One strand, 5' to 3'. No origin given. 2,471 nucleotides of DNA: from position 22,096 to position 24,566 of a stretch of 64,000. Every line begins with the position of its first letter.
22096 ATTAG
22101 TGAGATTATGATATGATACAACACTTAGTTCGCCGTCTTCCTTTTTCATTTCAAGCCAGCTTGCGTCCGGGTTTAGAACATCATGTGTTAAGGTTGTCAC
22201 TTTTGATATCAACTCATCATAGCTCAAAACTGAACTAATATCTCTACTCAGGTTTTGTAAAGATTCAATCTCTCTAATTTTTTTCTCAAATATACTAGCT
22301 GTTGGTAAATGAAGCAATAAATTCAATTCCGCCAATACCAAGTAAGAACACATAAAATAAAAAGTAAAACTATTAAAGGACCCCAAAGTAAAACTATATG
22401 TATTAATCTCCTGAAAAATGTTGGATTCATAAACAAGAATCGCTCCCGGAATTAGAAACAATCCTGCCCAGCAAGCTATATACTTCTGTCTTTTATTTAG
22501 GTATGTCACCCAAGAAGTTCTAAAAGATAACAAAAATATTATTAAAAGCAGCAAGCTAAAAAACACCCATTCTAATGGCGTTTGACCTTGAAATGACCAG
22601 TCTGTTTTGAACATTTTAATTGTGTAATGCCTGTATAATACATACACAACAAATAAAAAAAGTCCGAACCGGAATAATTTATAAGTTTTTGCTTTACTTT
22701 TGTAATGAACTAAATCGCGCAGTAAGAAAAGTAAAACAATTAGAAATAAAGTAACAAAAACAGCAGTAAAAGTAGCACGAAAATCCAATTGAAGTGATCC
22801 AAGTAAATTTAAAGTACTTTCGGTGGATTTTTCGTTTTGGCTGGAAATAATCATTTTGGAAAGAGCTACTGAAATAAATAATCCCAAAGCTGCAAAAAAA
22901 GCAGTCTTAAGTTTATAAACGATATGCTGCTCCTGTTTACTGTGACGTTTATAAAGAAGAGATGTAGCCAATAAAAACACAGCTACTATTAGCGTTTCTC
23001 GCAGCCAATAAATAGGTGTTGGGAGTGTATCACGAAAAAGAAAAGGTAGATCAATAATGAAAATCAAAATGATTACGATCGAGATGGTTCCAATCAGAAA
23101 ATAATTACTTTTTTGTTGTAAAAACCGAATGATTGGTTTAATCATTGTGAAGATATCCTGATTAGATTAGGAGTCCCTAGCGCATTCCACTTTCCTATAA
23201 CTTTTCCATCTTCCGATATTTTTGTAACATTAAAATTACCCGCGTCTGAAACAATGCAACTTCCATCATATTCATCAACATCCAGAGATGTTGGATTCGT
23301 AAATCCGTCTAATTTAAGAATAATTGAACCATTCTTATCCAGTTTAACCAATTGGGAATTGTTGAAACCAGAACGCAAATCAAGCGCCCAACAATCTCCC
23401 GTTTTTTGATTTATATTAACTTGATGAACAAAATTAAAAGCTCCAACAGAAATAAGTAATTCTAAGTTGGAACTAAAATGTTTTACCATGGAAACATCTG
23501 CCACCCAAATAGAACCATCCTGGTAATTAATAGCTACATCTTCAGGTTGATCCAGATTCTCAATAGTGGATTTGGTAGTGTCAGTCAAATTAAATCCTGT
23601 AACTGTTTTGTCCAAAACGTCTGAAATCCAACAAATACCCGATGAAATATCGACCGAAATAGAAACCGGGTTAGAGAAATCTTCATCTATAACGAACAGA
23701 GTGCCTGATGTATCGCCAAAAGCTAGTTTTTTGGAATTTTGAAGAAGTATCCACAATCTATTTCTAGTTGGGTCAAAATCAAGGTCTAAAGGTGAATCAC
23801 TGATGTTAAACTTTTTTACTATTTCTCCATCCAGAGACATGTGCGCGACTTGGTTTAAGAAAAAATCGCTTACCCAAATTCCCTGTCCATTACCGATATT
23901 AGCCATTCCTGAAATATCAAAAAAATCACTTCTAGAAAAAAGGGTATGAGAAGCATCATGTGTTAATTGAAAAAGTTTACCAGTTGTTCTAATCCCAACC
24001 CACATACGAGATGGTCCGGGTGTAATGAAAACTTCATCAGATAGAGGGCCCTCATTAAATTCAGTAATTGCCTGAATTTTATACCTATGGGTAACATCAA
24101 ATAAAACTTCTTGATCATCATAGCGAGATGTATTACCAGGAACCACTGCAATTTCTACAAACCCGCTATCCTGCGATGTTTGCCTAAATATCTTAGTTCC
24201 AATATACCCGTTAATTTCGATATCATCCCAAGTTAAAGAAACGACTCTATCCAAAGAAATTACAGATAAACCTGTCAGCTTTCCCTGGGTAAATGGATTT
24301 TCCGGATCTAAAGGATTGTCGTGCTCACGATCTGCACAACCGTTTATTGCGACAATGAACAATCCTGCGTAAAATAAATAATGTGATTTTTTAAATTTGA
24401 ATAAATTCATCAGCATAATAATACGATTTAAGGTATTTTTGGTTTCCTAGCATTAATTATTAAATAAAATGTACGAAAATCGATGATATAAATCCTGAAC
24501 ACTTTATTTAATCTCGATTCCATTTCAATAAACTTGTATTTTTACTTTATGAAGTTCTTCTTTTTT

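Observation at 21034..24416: Extracytoplasmic beta-propeller lipoprotein translationally coupled (ATGA overlap) to an 8-TM GAF-PP2C phosphatase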

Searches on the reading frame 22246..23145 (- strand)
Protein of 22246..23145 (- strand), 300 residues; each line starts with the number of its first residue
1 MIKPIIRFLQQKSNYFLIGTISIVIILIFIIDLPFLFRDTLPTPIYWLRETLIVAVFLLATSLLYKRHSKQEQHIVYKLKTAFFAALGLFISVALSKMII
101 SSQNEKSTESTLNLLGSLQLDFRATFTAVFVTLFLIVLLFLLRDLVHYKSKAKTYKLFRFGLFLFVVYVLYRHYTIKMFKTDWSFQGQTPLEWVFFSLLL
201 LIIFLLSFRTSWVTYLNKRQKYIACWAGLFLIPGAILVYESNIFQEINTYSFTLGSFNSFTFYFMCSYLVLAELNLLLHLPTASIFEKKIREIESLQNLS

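Call 19: find_homologous_proteins(query=window:22246-23145:-)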
Query window:22246-23145:- (300 aa): 3 proteins with E <= 0.001 among 6135 candidates.
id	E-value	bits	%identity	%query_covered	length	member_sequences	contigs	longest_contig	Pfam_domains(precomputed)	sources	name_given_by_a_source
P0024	6.3e-29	120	33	89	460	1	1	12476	PF13185.13,PF01590.33,PF13492.13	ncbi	ncbi:MAG: GAF domain-containing protein, partial [bacterium]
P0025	1.1e-22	99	55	31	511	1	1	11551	PF13185.13,PF01590.33,PF07228.18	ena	-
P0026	6.9e-6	44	32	36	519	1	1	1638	PF13185.13,PF01590.33,PF13492.13,PF07228.18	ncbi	ncbi:MAG: GAF domain-containing SpoIIE family protein phosphatase, partial [Fidelibacterota bacteriu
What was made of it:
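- Tried and rejected: A word-indexed search with the TM domain alone found only 3 proteins and missed the query itself (call 19).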

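Call 29: search_protein_representatives(protein=window:22246-23145:-)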
Query: 300 residues. Proteins with E-value up to 0.001 (for the whole library): 88; up to 1e-10: 27; up to 1e-30: 1. The best 88 are listed.
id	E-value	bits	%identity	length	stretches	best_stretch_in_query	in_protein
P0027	5.3e-165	564.6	90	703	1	1-300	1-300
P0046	1.4e-24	103.8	29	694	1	18-300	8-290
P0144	3.8e-24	102.4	33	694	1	45-300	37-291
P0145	1.9e-23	100.1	30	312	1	13-300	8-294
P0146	1.1e-22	97.6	32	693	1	23-300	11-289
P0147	2.3e-22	96.6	32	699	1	15-300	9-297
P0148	1.5e-20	90.6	29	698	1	31-300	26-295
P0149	6.7e-19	85.2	40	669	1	125-300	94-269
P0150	2.0e-18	83.6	30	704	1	23-300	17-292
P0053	2.1e-17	80.3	30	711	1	23-300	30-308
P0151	6.7e-16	75.3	32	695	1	44-300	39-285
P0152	6.8e-16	75.3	44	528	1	193-300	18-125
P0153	1.6e-15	74.1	28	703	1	26-300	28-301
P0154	7.2e-15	72.0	26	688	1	21-300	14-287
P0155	8.6e-15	71.7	32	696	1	18-300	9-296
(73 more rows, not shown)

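Call 30: search_protein_families(library=pfam, proteins=[window:22246-23145:-], max_evalue=10)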
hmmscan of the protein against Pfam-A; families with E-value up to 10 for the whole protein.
window:22246-23145:- (300 aa): 3 families
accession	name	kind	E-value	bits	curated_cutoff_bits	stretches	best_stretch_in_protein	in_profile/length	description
PF05745.16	CRPA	-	1.1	9.8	23.6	1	10-78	58-128/150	Chlamydia 15 kDa cysteine-rich outer membrane protein (CRPA)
PF11027.13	DUF2615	-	2.5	8.7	23.4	1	98-144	24-73/104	Protein of unknown function (DUF2615)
PF01757.29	Acyl_transf_3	-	5.6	6.4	31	1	5-208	141-322/326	Acyltransferase domain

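Call 66: predict_structure(alignment_id=A4)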
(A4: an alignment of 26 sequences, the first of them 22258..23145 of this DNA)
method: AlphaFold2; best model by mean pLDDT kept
length: 296 residues; sequences in the alignment: 26
mean_pLDDT: 85.7   pTM: 0.83
mean pLDDT of the five models: 85.7, 84.8, 84.9, 82.5, 82.2
residues with pLDDT >= 90: 154; 70-90: 107; 50-70: 28; < 50: 7
segments of 3 or more residues with pLDDT < 50: 105-111
pLDDT, mean of each block of 10 residues (from residue 1): 65 84 91 78 87 93 88 87 95 84 48 72 89 96 92 92 94 76 66 93 95 90 94 92 87 93 96 92 79 79
secondary structure, 60 per line:
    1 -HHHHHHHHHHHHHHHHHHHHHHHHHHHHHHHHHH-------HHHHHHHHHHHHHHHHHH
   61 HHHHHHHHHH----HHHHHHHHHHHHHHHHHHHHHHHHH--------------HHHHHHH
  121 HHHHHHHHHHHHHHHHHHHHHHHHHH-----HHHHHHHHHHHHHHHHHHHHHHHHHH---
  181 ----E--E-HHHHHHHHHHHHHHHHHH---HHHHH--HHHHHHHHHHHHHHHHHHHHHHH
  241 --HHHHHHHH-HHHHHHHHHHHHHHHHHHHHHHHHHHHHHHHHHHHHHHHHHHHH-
elements in order: H2-35 H43-70 H75-99 H114-146 H152-177 H190-207 H211-215 H218-240 H243-250 H252-295
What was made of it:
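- Checked: AF2 gives 8 long helices (call 66).
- Sensor-less phosphatase: its periplasmic loops are 7-14 aa (call 66).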

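Call 69: fold_search(model_id=the predicted structure, library=pdb)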
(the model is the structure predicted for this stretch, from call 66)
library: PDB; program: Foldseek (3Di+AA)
matches with E <= 10: 326; with E <= 0.001: 0
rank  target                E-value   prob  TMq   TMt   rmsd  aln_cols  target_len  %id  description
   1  9n63_A                7.4e-02  0.20  0.14  0.09  25.1       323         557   15  Transporter associated with antigen processing (TAP) EQ mutant bound to ATP in the outward-facing open state (released 2025-09-03)
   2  9oci_A                1.7e-01  0.15  0.14  0.09  27.3       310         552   15  Transporter associated with antigen processing (TAP) bound to the viral protein rhUS6 in the outward-facing open state (released 2025-09-10)
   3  9och_A                2.8e-01  0.09  0.13  0.09  26.0       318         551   14  Transporter associated with antigen processing (TAP) bound to the viral protein hUS6 in the outward-facing open state (released 2025-09-10)
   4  8aw5_A                3.1e-01  0.15  0.16  0.17  22.6       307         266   13  Cryo-EM structure of heme A synthase trimer from Aquifex aeolicus (released 2023-09-06)
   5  8sx8                  3.7e-01  0.21  0.20  0.06  28.9       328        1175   10  Bovine multidrug resistance protein 4 (MRP4) bound to prostaglandin E1 in MSP lipid nanodisc (released 2024-01-17)
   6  8szc_C                4.2e-01  0.18  0.18  0.10  27.1       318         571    8  Heterodimeric ABC transporter BmrCD in the inward-facing conformation bound to substrate and ATP: BmrCD_IF-1HT/ATP (released 2023-11-15)
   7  8t4f_A                4.2e-01  0.14  0.16  0.11  28.0       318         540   11  Transporter associated with antigen processing (TAP) bound to the 9-mer peptide RRYQKSTEL (released 2024-06-19)
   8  9mg8_A                4.6e-01  0.18  0.19  0.17  15.3       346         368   10  Crystal Structure of b-iTHR-110 (released 2025-12-17)
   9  6o84_A                4.6e-01  0.18  0.19  0.15  20.1       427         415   10  Cryo-EM structure of OTOP3 from xenopus tropicalis (released 2019-04-24)
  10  8fmv_C                4.6e-01  0.13  0.16  0.09  28.1       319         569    8  Heterodimeric ABC transporter BmrCD in the inward-facing conformation bound to substrate and ATP: BmrCD_IF-2HT/ATP (released 2023-11-15)
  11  8sx7                  5.1e-01  0.16  0.19  0.06  24.3       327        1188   12  Bovine multidrug resistance protein 4 (MRP4) bound to DHEA-S in MSP lipid nanodisc (released 2024-01-17)
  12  9e01_A                5.1e-01  0.14  0.17  0.21  18.7       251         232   10  Cryo-EM structure of a TatBC-MdoD complex from Escherichia coli (released 2025-08-27)
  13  7xec_B                5.3e-01  0.15  0.18  0.10  30.3       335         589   11  Cryo-EM structure of human ABCD1 E630Q in the presence of ATP in inward-facing state 2 (released 2023-03-29)
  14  9ocj_A                5.5e-01  0.09  0.14  0.09  26.9       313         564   14  Transporter associated with antigen processing (TAP) bound to the viral protein CPXV012 in the outward-facing open sta (released 2025-09-10)
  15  5och_A                5.8e-01  0.14  0.18  0.12  22.6       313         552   10  The crystal structure of human ABCB8 in an outward-facing state (released 2018-07-25)
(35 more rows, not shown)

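Call 72: search_solved_structures(query=A4, max_evalue=1)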
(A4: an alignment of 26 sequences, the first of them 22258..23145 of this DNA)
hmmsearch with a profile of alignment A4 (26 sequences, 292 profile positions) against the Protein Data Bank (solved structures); distinct sequences matched with E-value up to 1: 3.
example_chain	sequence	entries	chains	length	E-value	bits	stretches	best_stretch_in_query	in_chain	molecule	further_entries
9ivk_A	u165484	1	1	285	0.089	15.6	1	35-136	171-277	HBC599 membrane protein binder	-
6b85_J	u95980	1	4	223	0.15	14.8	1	9-102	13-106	TMHC4_R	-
9uvy_A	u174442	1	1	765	0.83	12.4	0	134-209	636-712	Vasopressin V2 receptor,ARK1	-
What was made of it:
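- On Known membrane sensor modules (7TMR-DISM, 5TMR-LYT, MASE and others): No PDB sequence hit (call 72).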

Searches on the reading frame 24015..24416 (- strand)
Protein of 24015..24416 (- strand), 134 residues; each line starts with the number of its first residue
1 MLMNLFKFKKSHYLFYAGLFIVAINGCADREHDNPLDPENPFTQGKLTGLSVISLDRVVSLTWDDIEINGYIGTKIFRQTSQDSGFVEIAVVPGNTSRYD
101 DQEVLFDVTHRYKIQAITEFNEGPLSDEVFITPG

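Call 30: search_protein_families(library=pfam, proteins=[window:24015-24416:-], max_evalue=10)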
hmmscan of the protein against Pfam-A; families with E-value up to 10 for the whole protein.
window:24015-24416:- (134 aa): 1 family
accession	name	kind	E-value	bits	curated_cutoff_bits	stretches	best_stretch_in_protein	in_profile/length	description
PF15904.10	LIP1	-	0.23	12.2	26.3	1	74-110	43-79/90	LKB1 serine/threonine kinase interacting protein 1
